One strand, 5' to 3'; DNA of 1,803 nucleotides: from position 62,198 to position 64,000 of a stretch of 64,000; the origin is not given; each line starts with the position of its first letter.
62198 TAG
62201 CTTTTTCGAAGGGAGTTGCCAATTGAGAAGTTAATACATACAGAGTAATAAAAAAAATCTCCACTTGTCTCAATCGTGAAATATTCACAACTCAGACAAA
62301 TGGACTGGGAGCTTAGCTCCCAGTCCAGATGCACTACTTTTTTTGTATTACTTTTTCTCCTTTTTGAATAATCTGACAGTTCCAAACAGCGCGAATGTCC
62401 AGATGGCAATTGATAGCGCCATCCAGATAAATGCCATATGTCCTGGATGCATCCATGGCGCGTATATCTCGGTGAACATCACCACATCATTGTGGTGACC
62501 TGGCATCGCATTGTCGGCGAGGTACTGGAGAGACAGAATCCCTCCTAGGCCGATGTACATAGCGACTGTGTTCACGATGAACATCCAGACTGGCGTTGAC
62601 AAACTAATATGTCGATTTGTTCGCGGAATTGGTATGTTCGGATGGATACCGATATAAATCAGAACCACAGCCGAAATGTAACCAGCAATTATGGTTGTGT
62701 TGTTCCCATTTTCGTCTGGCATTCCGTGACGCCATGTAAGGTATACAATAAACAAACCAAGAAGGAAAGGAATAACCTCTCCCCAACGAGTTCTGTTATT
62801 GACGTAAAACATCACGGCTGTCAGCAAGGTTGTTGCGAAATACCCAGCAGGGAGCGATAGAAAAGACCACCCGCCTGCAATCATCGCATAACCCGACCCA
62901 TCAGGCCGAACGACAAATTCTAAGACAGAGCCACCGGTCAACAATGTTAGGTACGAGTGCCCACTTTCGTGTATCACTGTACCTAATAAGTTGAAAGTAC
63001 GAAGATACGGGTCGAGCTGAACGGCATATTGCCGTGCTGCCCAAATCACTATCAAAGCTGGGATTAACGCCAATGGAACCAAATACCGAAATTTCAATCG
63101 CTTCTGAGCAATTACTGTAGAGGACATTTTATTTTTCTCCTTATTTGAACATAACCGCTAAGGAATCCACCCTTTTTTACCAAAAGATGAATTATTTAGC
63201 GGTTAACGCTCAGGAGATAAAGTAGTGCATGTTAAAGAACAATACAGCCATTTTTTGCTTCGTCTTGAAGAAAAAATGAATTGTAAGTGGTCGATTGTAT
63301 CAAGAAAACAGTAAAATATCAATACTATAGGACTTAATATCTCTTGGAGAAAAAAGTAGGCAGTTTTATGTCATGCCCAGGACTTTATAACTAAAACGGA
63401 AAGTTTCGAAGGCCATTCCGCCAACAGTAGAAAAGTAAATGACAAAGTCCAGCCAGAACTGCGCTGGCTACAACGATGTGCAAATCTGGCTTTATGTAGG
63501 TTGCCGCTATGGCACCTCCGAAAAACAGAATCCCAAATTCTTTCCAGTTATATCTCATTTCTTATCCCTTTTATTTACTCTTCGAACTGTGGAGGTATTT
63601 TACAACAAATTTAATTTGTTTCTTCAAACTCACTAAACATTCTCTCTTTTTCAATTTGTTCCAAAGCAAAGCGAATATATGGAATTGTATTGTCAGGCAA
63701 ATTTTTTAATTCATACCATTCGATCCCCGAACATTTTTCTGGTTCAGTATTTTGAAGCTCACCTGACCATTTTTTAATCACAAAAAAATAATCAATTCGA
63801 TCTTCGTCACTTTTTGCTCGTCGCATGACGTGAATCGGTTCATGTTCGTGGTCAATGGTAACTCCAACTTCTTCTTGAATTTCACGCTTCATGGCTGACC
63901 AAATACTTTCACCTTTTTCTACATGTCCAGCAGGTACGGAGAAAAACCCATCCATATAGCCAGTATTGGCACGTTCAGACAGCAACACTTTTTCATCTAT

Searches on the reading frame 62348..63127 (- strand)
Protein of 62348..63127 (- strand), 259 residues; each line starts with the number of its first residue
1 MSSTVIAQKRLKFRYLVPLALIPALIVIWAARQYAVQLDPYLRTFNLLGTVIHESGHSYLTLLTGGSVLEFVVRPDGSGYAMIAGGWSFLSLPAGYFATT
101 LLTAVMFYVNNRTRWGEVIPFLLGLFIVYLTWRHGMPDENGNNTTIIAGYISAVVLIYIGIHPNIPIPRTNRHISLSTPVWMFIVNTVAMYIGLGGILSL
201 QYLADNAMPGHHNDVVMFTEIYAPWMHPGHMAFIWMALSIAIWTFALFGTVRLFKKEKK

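Call 67: search_protein_families(library=pfam, proteins=[window:62348-63127:-], max_evalue=0.0001)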
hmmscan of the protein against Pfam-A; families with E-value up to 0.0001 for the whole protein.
window:62348-63127:- (259 aa): 1 family
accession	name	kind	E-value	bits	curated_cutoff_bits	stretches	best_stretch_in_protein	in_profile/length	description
PF13398.12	Peptidase_M50B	-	1.3e-17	64.6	26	1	25-243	8-198/201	Peptidase M50B-like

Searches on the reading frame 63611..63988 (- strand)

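Call 67: search_protein_families(library=pfam, proteins=[window:63611-63988:-], max_evalue=0.0001)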
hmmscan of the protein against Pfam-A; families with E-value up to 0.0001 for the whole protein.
window:63611-63988:- (125 aa): 3 families
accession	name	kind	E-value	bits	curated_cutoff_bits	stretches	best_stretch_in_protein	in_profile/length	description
PF00293.34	NUDIX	-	6.9e-17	62.1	21.1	1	2-98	18-120/134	NUDIX domain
PF22327.2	Nudt16-like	-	3.7e-06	27.4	27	1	12-86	31-108/161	U8 snoRNA-decapping enzyme-like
PF14815.12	NUDIX_4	-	9.5e-05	22.6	35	0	2-103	13-104/113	NUDIX domain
